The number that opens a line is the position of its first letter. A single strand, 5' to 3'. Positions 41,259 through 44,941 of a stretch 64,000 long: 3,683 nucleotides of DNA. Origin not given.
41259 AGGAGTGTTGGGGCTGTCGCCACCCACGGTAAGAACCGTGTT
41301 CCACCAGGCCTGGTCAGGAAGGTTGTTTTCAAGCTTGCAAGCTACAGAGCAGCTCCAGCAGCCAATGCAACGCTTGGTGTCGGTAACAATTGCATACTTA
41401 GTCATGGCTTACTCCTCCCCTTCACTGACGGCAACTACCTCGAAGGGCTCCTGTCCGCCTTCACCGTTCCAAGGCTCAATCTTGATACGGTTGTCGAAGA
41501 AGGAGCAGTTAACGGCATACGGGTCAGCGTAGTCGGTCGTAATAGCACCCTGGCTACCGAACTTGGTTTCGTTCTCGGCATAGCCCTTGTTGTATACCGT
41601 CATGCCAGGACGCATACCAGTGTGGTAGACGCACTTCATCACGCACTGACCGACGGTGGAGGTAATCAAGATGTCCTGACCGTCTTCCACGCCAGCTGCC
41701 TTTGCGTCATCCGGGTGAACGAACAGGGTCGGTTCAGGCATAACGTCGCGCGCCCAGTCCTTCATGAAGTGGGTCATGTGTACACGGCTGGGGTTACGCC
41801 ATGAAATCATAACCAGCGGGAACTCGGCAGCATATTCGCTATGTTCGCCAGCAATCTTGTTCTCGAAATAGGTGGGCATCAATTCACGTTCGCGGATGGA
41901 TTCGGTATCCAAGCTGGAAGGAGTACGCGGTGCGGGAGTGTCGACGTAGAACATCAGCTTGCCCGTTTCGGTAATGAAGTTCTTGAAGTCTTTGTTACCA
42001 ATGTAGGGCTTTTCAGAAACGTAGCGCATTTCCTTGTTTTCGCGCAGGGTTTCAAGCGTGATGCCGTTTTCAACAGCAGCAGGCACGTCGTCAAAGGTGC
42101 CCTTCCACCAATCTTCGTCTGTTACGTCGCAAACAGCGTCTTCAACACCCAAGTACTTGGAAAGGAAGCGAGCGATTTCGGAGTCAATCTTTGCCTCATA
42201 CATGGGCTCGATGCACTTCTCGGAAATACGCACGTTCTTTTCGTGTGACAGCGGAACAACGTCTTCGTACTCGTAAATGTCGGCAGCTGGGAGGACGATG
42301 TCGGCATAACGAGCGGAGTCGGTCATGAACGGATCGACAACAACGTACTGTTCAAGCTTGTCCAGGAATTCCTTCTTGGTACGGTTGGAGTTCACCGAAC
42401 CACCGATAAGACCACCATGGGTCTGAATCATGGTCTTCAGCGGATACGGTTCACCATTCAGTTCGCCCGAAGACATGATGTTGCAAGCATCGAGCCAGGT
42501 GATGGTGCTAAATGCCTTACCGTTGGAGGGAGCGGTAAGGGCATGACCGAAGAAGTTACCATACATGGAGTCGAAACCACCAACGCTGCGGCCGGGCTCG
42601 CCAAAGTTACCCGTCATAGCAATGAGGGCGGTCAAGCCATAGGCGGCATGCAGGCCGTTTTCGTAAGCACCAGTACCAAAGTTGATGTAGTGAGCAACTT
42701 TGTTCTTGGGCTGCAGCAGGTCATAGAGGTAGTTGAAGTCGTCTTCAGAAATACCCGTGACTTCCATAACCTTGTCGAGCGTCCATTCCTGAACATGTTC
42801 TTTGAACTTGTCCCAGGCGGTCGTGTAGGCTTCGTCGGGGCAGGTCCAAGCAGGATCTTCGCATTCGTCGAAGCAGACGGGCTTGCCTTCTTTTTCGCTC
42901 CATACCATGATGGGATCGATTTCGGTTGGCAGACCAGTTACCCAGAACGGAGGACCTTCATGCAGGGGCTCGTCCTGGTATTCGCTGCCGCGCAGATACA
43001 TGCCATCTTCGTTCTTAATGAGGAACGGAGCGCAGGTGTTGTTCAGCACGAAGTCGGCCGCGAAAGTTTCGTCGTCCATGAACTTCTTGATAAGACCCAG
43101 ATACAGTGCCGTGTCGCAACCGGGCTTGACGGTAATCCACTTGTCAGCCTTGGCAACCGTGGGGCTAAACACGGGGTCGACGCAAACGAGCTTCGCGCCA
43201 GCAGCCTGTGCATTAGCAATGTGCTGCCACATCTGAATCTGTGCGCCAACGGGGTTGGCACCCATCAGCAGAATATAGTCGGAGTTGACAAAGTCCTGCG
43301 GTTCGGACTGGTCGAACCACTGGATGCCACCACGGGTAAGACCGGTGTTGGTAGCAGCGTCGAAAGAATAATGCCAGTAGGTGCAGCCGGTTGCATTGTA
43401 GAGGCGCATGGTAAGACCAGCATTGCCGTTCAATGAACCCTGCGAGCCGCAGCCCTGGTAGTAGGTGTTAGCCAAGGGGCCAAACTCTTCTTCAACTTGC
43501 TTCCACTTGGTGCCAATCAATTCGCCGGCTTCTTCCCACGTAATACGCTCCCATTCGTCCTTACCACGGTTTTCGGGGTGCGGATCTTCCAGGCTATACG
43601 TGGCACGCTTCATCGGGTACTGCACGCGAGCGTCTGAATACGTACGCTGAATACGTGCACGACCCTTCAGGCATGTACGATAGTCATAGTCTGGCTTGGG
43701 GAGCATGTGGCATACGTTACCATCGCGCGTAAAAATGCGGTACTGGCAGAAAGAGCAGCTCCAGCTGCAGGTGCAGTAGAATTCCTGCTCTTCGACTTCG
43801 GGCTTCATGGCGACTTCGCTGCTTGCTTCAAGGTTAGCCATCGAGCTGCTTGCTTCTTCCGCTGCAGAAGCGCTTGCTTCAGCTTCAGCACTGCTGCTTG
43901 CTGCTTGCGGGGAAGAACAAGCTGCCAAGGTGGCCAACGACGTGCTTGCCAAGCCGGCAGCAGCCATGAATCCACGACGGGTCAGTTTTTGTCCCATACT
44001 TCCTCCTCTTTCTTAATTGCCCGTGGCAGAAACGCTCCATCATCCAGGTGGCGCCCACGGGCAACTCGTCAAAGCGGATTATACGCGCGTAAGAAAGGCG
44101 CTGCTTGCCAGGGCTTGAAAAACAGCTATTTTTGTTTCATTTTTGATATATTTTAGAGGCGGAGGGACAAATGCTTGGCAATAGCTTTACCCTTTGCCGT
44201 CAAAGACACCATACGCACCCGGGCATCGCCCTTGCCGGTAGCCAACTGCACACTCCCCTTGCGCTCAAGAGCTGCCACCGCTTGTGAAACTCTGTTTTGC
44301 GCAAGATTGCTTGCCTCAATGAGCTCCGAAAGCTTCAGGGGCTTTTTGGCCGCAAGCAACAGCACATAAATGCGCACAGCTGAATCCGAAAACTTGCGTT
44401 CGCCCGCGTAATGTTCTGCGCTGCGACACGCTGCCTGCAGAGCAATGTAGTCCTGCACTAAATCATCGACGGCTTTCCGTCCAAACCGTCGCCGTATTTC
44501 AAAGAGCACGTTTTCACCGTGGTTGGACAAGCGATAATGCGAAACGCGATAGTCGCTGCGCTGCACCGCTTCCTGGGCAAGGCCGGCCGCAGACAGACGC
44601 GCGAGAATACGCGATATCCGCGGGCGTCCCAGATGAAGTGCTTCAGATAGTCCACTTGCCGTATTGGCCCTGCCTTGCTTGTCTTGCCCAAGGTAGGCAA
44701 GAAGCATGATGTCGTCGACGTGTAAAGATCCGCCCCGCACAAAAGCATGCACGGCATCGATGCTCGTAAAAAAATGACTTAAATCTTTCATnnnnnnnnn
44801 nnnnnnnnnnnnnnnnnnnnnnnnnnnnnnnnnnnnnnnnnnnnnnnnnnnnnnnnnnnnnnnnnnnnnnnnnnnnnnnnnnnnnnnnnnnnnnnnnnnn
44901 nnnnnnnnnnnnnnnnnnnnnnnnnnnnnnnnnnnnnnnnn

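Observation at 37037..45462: Orphan Tat-lipoprotein molybdoenzyme cluster with no NrfD/DmsC anchor but a polyferredoxin, two TorD-like chaperones, two double-wHTH regulators and a YedZ-like membrane protein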

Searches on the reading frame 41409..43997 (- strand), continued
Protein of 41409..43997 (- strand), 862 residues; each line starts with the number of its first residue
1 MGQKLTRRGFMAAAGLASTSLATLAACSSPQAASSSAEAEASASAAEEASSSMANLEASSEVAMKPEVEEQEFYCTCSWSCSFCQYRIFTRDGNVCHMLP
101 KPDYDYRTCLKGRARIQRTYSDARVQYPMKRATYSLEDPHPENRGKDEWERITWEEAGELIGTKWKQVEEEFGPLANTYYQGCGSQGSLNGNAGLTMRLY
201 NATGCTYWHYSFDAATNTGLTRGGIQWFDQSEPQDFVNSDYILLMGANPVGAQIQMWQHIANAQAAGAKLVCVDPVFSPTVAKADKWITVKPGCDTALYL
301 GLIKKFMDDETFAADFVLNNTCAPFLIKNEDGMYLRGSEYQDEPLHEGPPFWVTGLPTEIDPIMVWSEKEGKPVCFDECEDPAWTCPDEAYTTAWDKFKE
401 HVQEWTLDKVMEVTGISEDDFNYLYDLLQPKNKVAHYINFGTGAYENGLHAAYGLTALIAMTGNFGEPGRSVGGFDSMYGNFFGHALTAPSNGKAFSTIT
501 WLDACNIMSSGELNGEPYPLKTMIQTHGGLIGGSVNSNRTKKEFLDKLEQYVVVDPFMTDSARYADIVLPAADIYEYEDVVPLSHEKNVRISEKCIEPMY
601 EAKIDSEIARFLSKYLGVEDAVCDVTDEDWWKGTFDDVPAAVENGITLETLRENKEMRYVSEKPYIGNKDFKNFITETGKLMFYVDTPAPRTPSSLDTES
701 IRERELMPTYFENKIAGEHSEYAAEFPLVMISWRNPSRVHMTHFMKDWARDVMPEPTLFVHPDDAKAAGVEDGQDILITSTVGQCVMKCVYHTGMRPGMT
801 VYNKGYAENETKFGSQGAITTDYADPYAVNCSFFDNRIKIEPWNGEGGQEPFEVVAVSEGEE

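Call 71: predict_structure(alignment_id=A1)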
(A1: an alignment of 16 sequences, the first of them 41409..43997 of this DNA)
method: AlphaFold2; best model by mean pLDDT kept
length: 862 residues; sequences in the alignment: 16
mean_pLDDT: 79.3   pTM: 0.81
mean pLDDT of the five models: 79.3, 78.8, 78.0, 74.4, 73.8
residues with pLDDT >= 90: 367; 70-90: 295; 50-70: 89; < 50: 111
segments of 3 or more residues with pLDDT < 50: 1-65, 184-186, 479-484, 586-588, 735-748, 850-862
pLDDT, mean of each block of 10 residues (from residue 1): 38 33 25 32 33 31 53 70 72 77 67 65 88 92 90 98 98 96 55 81 91 79 83 89 86 77 95 89 93 93 97 94 96 90 65 59 92 91 94 96 96 96 96 87 83 94 90 60 64 90 92 92 85 80 94 88 93 79 53 81 90 97 85 74 76 68 80 85 93 87 93 90 93 54 44 75 97 95 91 91 75 84 82 83 75 35 29
secondary structure, 60 per line:
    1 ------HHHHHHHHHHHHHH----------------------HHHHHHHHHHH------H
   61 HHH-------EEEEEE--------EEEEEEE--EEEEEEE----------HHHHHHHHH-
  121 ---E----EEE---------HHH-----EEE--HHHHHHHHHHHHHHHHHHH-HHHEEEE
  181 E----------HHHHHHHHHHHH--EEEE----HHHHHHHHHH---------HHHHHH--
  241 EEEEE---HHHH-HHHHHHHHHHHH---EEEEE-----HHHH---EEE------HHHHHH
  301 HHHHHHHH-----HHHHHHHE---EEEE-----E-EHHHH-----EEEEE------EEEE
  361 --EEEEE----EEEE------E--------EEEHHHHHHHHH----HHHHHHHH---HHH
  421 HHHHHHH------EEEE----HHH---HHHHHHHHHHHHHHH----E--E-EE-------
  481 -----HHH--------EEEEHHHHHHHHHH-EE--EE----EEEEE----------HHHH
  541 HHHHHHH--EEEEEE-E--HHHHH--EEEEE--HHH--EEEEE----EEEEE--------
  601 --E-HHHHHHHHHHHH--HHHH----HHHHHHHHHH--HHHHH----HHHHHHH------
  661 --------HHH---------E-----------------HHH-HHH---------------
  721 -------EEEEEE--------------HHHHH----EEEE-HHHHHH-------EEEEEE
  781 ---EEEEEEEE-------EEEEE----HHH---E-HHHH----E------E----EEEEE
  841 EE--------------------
elements in order (helices of 4 or more, strands of 3 or more residues): H7-20 H43-53 H60-63 E71-76 E85-91 E94-100 H111-119 E129-131 E149-151 H154-172 E177-181 H192-203 E206-209 H214-223 H233-238 E241-245 H249-252 H254-265 E269-273 H279-282 E286-288 H295-308 H314-320 E325-328 H337-340 E346-350 E357-360 E363-367 E372-375 E391-393 H394-402 H407-414 H418-427 E434-437 H448-462 E497-500 H501-510 E522-526 H537-547 E550-555 H560-564 E567-571 E579-583 E588-592 H605-616 H619-622 H627-636 H639-643 H648-654 E728-733 H748-752 E757-760 H762-767 E775-780 E784-791 E799-803 H816-819 E836-842

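Call 73: fold_search(model_id=the predicted structure, library=pdb)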
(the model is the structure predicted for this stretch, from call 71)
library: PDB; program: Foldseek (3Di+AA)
matches with E <= 10: 949; with E <= 0.001: 182
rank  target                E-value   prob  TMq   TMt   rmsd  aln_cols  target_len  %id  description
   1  5ch7_C                3.0e-46  1.00  0.71  0.69   6.0       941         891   20  Crystal structure of the perchlorate reductase PcrAB - Phe164 gate switch intermediate - from Azospira suillum PS (released 2016-03-09)
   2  5ch7_A                3.2e-46  1.00  0.74  0.71   6.0       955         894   19  Crystal structure of the perchlorate reductase PcrAB - Phe164 gate switch intermediate - from Azospira suillum PS (released 2016-03-09)
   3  4ydd_A                3.4e-46  1.00  0.71  0.68   6.5       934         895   19  Crystal structure of the perchlorate reductase PcrAB from Azospira suillum PS (released 2016-03-09)
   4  4ydd_C                3.6e-46  1.00  0.71  0.69   5.6       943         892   20  Crystal structure of the perchlorate reductase PcrAB from Azospira suillum PS (released 2016-03-09)
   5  5e7o_A                7.1e-46  1.00  0.69  0.67   7.6       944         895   19  Crystal structure of the perchlorate reductase PcrAB mutant W461E of PcrA from Azospira suillum PS (released 2016-03-09)
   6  2ivf_A                1.0e-44  1.00  0.70  0.66   6.4       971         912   17  Ethylbenzene dehydrogenase from Aromatoleum aromaticum (released 2006-09-14)
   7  7b04_K                1.0e-43  1.00  0.74  0.58   6.2      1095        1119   17  Structure of Nitrite oxidoreductase (Nxr) from the anammox bacterium Kuenenia stuttgartiensis. (released 2021-07-14)
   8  7b04_H                6.2e-43  1.00  0.72  0.57   6.5      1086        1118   17  Structure of Nitrite oxidoreductase (Nxr) from the anammox bacterium Kuenenia stuttgartiensis. (released 2021-07-14)
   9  7b04_B                1.4e-42  1.00  0.73  0.58   6.4      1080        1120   18  Structure of Nitrite oxidoreductase (Nxr) from the anammox bacterium Kuenenia stuttgartiensis. (released 2021-07-14)
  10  7l5i                  2.7e-42  1.00  0.67  0.75   6.7       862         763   20  Crystal Structure of Haemophilus influenzae MtsZ at pH 7.0 (released 2021-04-21)
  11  7b04_N                6.0e-42  1.00  0.71  0.56   6.8      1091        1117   17  Structure of Nitrite oxidoreductase (Nxr) from the anammox bacterium Kuenenia stuttgartiensis. (released 2021-07-14)
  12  7l5s                  1.5e-41  1.00  0.67  0.74   6.8       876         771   20  Crystal Structure of Haemophilus influenzae MtsZ at pH 5.5 (released 2021-04-21)
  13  7b04_Q                2.1e-41  1.00  0.73  0.57   6.6      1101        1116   17  Structure of Nitrite oxidoreductase (Nxr) from the anammox bacterium Kuenenia stuttgartiensis. (released 2021-07-14)
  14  1e5v_A                2.4e-40  1.00  0.69  0.78   4.5       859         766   19  OXIDIZED DMSO REDUCTASE EXPOSED TO HEPES BUFFER (released 2000-08-25)
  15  1dms                  3.2e-40  1.00  0.68  0.76   5.5       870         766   19  STRUCTURE OF DMSO REDUCTASE (released 1998-07-01)
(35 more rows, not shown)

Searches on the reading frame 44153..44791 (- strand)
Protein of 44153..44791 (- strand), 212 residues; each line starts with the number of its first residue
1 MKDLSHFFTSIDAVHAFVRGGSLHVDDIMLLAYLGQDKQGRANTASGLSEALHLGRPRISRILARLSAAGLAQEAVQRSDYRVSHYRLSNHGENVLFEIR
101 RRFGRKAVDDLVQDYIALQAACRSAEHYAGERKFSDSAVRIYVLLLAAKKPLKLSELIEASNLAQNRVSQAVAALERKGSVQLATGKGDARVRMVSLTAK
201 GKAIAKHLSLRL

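Call 3: search_protein_families(library=pfam, proteins=[window:44153-44791:-], max_evalue=0.01)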
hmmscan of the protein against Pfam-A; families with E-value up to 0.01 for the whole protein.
window:44153-44791:- (212 aa): 12 families
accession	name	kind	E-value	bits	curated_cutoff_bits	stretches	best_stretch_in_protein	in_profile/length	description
PF01978.25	TrmB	-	1.7e-11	44.2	25.6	2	134-187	6-58/68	Sugar-specific transcriptional regulator TrmB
PF12802.13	MarR_2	-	2.7e-10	40.7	27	2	28-74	8-52/61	MarR family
PF13463.12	HTH_27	-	2.5e-08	34.5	22.2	1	149-201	16-68/68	Winged helix DNA-binding domain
PF01022.26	HTH_5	-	3.7e-06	27.1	22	0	44-73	17-46/47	Bacterial regulatory protein, arsR family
PF01047.28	MarR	-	5.7e-06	26.6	24.6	0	145-191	11-57/59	MarR family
PF02082.26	Rrf2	-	1.2e-05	25.9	30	0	135-188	5-61/132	Iron-dependent Transcriptional regulator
PF09339.16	HTH_IclR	-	6.9e-05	23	22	0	145-182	12-49/52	IclR helix-turn-helix domain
PF25213.1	HVO_A0261_N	-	0.00012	22.3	35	0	134-206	7-72/86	HVO_A0261 N-terminal domain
PF13412.12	HTH_24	-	0.00015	21.7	21.9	0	149-179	15-45/48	Winged helix-turn-helix DNA-binding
PF00126.33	HTH_1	-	0.0006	20.2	26.6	0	160-201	22-59/60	Bacterial regulatory helix-turn-helix protein, lysR family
PF22381.2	Staph_reg_Sar_Rot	-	0.003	18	27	0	150-206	29-83/85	Transcriptional regulator SarA/Rot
PF00392.27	GntR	-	0.0087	16.1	27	0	146-188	18-61/64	Bacterial regulatory proteins, gntR family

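Call 4: search_protein_families(library=ncbifam, proteins=[window:44153-44791:-], max_evalue=0.01)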
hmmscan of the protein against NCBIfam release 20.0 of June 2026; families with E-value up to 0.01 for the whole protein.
window:44153-44791:- (212 aa): 19 families
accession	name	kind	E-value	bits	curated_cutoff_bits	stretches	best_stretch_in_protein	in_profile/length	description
NF038251.1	AdcR_fam_Zn_TF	equivalog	2.9e-10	40.5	175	1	142-206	40-104/143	zinc-dependent MarR family transcriptional regulator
TIGR02337.1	HpaR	equivalog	1e-08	35.1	121.2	1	144-208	35-99/130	homoprotocatechuate degradation operon regulator HpaR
NF045593.1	bilirub_TF_BilQ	equivalog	5.6e-08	32.6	125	1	41-103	43-105/135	bilirubin utilization transcriptional regulator BilQ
NF050133.1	TransRegFabT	equivalog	7.7e-08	32.7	200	0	41-114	42-114/138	fatty acid biosynthesis transcriptional regulator FabT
NF033788.1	HTH_metalloreg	subfamily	3.6e-07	29.9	55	1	143-181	16-55/77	metalloregulator ArsR/SmtB family transcription factor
NF040939.2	trans_reg_lrs14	equivalog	1.5e-06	28.1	90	0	133-182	18-67/103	Lrs14 family HTH-type transcriptional regulator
NF052638.1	TransRegOhrRVib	equivalog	4e-06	26.6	200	1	144-206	44-106/141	transcriptional regulator OhrR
NF053755.1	MsvR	equivalog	3.6e-05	23.6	220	1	136-200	11-75/236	transcriptional factor MsvR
NF053606.1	Sta1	subfamily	6.3e-05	23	80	0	134-183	18-66/100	Sta1 family transcriptional regulator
NF007528.0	PRK10141.1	subfamily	8.6e-05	22.4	97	0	48-91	36-76/117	metalloregulator ArsR/SmtB family transcription factor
NF053777.1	Saro0803TransReg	equivalog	0.00024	20.8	200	0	46-101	55-110/140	Saro_0803 family transcriptional regulator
NF053814.1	teico_TcaR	equivalog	0.00097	19.2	170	0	143-206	44-109/151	MarR family transcriptional regulator TcaR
TIGR00738.1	rrf2_super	superfamily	0.0012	18.7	73.3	0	135-187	7-61/132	Rrf2 family transcriptional regulator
NF003210.0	PRK04172.1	equivalog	0.0034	16.3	350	0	146-187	15-124/496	phenylalanine--tRNA ligase subunit alpha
NF002926.0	PRK03573.1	equivalog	0.004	17.1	120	0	47-101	51-105/144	transcriptional regulator SlyA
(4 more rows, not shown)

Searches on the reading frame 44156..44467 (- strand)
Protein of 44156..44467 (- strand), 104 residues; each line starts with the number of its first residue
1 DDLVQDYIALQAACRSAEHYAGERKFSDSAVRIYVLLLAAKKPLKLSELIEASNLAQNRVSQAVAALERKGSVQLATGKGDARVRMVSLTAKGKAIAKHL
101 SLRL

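Call 56: search_protein_families(library=pfam, proteins=[window:44156-44467:-], max_evalue=1)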
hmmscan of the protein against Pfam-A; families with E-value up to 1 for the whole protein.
seq(104 aa): 14 families
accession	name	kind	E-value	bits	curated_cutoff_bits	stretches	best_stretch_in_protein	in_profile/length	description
PF01978.25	TrmB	-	1e-06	29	25.6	1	26-81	6-59/68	Sugar-specific transcriptional regulator TrmB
PF13463.12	HTH_27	-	0.00058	20.5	22.2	1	41-93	16-68/68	Winged helix DNA-binding domain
PF12802.13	MarR_2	-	0.00078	20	27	1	37-83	13-60/61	MarR family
PF01047.28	MarR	-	0.0019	18.5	24.6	1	37-83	11-57/59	MarR family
PF00126.33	HTH_1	-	0.0035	17.7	26.6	1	52-94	22-60/60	Bacterial regulatory helix-turn-helix protein, lysR family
PF09339.16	HTH_IclR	-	0.015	15.5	22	1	36-74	11-49/52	IclR helix-turn-helix domain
PF02082.26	Rrf2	-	0.016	15.8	30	1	27-80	5-61/132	Iron-dependent Transcriptional regulator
PF25213.1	HVO_A0261_N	-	0.02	15.2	35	1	26-98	7-72/86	HVO_A0261 N-terminal domain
PF13412.12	HTH_24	-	0.023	14.7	21.9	1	40-71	14-45/48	Winged helix-turn-helix DNA-binding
PF13601.12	HTH_34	-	0.081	13.5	27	1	37-98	8-70/80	Winged helix DNA-binding domain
PF01022.26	HTH_5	-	0.12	12.7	22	1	32-71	4-43/47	Bacterial regulatory protein, arsR family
PF22381.2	Staph_reg_Sar_Rot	-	0.13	12.8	27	1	41-98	28-83/85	Transcriptional regulator SarA/Rot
PF14947.12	HTH_45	-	0.19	12.2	25.5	1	38-100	12-69/77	Winged helix-turn-helix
PF12328.13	Rpp20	-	0.2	12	24.6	1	58-102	19-64/118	Rpp20 subunit of nuclear RNase MRP and P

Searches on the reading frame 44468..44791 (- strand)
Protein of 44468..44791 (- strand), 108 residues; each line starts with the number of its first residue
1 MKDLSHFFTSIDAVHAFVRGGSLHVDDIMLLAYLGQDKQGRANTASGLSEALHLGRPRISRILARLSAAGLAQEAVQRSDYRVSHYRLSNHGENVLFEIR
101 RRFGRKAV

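Call 56: search_protein_families(library=pfam, proteins=[window:44468-44791:-], max_evalue=1)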
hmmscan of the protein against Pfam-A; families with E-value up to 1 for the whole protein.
seq(108 aa): 8 families
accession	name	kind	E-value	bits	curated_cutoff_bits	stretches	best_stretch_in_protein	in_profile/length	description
PF12802.13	MarR_2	-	6e-06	26.8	27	1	27-74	7-52/61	MarR family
PF01978.25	TrmB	-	0.0017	18.6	25.6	1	43-78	23-58/68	Sugar-specific transcriptional regulator TrmB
PF01022.26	HTH_5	-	0.0034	17.7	22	1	44-73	17-46/47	Bacterial regulatory protein, arsR family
PF13463.12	HTH_27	-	0.0061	17.2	22.2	1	26-92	4-68/68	Winged helix DNA-binding domain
PF13814.12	Replic_Relax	-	0.036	14.6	25.3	1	48-97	15-71/191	Replication-relaxation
PF09339.16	HTH_IclR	-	0.06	13.6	22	1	29-73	7-49/52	IclR helix-turn-helix domain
PF02082.26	Rrf2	-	0.075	13.6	30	1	29-72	10-53/132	Iron-dependent Transcriptional regulator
PF13545.12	HTH_Crp_2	-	0.083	13.3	27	1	46-73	26-53/70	Crp-like helix-turn-helix domain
